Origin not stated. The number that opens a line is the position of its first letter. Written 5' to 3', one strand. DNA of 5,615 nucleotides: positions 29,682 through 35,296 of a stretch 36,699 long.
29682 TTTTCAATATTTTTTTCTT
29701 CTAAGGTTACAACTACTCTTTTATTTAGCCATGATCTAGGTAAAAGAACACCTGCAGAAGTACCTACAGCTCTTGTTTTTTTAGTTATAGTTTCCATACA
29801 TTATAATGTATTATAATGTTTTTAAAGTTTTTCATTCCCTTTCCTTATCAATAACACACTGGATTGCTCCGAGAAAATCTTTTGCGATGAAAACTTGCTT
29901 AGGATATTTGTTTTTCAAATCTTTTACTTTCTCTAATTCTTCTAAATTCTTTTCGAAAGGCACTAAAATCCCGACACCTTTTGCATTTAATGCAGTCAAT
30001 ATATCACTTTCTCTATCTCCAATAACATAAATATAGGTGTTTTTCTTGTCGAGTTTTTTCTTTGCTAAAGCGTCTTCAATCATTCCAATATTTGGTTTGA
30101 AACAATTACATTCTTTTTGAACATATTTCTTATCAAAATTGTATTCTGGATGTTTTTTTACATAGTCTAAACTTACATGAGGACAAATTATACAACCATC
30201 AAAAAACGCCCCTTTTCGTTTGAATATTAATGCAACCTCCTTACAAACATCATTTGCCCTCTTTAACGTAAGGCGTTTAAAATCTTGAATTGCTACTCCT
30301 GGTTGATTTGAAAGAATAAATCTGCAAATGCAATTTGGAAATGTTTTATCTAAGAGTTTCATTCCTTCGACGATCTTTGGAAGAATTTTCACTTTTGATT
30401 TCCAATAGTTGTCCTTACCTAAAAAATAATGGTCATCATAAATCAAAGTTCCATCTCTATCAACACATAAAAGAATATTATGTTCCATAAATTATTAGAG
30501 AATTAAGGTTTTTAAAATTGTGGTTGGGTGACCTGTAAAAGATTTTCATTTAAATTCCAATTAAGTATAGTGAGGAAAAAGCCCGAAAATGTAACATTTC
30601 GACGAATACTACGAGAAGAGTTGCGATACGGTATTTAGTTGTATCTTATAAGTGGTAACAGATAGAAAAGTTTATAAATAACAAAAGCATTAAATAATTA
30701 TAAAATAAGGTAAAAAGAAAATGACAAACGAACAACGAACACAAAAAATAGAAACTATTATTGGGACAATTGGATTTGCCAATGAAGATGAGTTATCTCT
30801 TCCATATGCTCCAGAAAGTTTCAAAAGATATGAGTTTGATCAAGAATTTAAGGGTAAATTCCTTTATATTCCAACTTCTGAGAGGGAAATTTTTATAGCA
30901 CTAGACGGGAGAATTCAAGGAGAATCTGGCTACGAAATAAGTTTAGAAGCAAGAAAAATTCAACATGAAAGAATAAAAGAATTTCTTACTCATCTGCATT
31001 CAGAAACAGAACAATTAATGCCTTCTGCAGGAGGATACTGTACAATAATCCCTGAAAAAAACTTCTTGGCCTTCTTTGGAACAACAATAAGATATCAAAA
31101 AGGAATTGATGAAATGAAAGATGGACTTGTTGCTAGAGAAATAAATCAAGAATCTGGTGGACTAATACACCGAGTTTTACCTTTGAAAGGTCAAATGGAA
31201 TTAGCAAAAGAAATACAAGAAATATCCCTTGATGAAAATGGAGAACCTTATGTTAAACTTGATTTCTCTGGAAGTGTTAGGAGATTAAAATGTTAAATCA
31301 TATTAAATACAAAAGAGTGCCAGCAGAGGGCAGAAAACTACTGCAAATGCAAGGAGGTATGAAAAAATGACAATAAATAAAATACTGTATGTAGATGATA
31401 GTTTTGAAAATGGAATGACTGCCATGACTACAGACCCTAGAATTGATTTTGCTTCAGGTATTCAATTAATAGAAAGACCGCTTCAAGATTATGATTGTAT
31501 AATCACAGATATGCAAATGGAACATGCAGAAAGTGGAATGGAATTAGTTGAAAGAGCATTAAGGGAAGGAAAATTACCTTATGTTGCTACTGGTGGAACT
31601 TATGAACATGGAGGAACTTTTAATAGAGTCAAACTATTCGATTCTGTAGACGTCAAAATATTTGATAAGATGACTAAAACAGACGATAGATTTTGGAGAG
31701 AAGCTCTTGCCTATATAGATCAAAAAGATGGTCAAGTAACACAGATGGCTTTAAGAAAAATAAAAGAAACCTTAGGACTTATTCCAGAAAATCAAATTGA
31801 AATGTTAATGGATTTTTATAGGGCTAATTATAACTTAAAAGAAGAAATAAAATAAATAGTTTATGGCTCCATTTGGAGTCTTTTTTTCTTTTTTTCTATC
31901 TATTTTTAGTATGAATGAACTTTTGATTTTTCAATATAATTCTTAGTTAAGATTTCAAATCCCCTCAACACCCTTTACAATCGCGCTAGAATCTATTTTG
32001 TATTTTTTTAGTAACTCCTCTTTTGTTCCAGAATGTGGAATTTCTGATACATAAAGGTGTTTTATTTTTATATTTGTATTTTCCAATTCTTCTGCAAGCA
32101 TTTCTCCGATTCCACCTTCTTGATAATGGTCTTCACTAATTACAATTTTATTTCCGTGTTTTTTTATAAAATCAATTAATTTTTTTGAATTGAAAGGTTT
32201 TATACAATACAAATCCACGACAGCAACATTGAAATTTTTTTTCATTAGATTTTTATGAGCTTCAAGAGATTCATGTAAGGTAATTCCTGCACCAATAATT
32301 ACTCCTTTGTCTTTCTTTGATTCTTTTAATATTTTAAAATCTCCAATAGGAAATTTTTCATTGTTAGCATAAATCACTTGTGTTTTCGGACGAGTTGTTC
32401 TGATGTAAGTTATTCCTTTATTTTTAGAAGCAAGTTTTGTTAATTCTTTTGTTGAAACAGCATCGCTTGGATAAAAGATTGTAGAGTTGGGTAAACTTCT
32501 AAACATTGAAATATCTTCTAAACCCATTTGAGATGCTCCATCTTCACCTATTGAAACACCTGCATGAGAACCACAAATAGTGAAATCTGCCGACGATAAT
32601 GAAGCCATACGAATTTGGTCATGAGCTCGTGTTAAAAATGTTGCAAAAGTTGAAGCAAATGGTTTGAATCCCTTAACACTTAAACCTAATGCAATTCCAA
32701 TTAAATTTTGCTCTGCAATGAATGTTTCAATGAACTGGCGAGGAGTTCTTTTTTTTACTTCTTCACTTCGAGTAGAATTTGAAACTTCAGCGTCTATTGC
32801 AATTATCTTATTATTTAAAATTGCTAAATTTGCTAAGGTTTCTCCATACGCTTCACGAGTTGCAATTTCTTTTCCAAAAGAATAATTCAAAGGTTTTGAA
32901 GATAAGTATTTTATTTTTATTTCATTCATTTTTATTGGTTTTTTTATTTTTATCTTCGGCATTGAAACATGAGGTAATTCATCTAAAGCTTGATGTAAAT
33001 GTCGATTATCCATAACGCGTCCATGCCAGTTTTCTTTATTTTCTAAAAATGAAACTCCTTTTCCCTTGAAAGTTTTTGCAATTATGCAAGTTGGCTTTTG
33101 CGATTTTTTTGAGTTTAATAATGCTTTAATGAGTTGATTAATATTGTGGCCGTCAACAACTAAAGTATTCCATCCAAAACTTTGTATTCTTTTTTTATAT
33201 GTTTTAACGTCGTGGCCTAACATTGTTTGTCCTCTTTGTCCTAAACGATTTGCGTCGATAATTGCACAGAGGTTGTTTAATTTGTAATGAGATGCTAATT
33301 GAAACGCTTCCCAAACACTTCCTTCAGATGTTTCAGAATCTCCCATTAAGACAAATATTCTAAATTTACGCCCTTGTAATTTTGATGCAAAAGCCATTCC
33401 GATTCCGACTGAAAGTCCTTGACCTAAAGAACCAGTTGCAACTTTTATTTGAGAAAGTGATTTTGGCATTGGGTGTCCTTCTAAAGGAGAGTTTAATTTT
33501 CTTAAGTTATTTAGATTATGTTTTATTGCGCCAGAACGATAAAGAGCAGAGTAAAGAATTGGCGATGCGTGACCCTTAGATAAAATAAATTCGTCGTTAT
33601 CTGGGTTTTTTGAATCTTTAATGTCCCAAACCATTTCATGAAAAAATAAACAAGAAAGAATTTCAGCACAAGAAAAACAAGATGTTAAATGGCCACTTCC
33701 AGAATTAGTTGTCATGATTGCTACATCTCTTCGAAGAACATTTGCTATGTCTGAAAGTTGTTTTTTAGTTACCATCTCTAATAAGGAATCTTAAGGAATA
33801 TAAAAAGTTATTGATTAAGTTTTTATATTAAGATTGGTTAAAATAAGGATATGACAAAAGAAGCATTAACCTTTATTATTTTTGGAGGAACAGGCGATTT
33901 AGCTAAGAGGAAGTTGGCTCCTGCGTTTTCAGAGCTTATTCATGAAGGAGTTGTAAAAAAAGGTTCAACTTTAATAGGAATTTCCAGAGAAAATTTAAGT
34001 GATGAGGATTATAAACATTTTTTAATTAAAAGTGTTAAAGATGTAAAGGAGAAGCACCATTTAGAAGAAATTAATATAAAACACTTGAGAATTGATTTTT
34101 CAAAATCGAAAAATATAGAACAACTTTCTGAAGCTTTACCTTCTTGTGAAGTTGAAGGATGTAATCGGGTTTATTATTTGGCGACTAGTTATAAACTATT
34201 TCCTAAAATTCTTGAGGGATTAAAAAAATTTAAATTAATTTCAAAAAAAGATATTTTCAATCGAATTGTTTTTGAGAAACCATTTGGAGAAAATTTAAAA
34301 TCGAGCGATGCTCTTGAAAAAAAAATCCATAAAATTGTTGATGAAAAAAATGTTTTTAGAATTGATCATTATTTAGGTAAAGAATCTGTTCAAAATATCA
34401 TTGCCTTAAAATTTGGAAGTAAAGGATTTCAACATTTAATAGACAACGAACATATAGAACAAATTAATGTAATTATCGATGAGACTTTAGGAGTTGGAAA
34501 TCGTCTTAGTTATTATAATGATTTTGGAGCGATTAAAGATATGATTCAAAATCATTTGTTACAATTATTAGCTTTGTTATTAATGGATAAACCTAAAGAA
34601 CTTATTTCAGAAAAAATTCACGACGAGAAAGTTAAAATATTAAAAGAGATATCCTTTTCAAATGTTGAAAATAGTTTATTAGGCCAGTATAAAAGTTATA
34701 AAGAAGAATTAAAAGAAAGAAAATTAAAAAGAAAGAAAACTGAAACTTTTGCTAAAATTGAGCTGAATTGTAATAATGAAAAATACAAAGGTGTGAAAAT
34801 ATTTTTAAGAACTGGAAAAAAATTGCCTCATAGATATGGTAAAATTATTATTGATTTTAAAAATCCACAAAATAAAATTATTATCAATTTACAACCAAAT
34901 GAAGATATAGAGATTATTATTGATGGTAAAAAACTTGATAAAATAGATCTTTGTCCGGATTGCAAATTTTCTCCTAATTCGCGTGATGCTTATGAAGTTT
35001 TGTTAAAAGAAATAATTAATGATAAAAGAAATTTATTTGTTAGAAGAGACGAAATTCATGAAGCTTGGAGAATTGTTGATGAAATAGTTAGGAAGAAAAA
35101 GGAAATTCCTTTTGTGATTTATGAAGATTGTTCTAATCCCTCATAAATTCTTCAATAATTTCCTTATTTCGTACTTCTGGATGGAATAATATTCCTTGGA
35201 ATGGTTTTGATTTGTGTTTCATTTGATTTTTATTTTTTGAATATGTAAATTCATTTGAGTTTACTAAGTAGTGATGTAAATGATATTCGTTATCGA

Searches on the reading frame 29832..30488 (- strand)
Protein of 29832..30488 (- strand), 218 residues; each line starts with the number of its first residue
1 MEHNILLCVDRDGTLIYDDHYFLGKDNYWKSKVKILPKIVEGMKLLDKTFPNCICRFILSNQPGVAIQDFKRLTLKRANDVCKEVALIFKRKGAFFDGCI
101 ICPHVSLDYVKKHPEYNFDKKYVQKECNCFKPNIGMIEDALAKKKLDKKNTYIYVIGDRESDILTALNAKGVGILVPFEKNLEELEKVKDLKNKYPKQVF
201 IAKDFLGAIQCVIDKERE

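Call 71: search_protein_families(library=pfam, proteins=[window:29832-30488:-], max_evalue=0.0001)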
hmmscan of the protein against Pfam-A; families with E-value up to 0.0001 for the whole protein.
window:29832-30488:- (218 aa): 1 family
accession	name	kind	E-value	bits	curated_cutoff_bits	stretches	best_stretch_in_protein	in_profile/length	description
PF13242.12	Hydrolase_like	-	2.5e-07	30.9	22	1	130-183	3-55/75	HAD-hyrolase-like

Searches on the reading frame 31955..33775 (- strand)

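Call 41: search_protein_families(library=pfam, proteins=[window:31955-33775:-], max_evalue=0.00001)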
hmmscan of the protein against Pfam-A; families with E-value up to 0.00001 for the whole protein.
window:31955-33775:- (606 aa): 5 families
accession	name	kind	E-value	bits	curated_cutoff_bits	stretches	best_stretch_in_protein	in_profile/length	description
PF02779.29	Transket_pyr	-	3e-43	147.9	27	1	303-465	2-172/174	Transketolase, pyrimidine binding domain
PF00456.26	Transketolase_N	-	8.6e-40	137.2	22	1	12-277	7-285/334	Transketolase, thiamine diphosphate binding domain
PF02780.25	Transketolase_C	-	1.7e-20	73.7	25.9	1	483-599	4-124/124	Transketolase, C-terminal domain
PF13292.11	DXP_synthase_N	-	7e-11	42.3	21.2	1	3-176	14-171/274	1-deoxy-D-xylulose-5-phosphate synthase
PF00676.26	E1_dh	-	1.4e-09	37.7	22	1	109-218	95-203/300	Dehydrogenase E1 component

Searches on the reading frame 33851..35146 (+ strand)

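Call 41: search_protein_families(library=pfam, proteins=[window:33851-35146:+], max_evalue=0.00001)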
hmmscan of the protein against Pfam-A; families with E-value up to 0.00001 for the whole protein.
window:33851-35146:+ (431 aa): 2 families
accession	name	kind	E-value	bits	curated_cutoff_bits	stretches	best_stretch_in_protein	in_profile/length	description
PF02781.21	G6PD_C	-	4.2e-61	207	27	1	185-425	2-275/296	Glucose-6-phosphate dehydrogenase, C-terminal domain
PF00479.28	G6PD_N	-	1.4e-46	159.9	22.1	1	9-182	1-183/183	Glucose-6-phosphate dehydrogenase, NAD binding domain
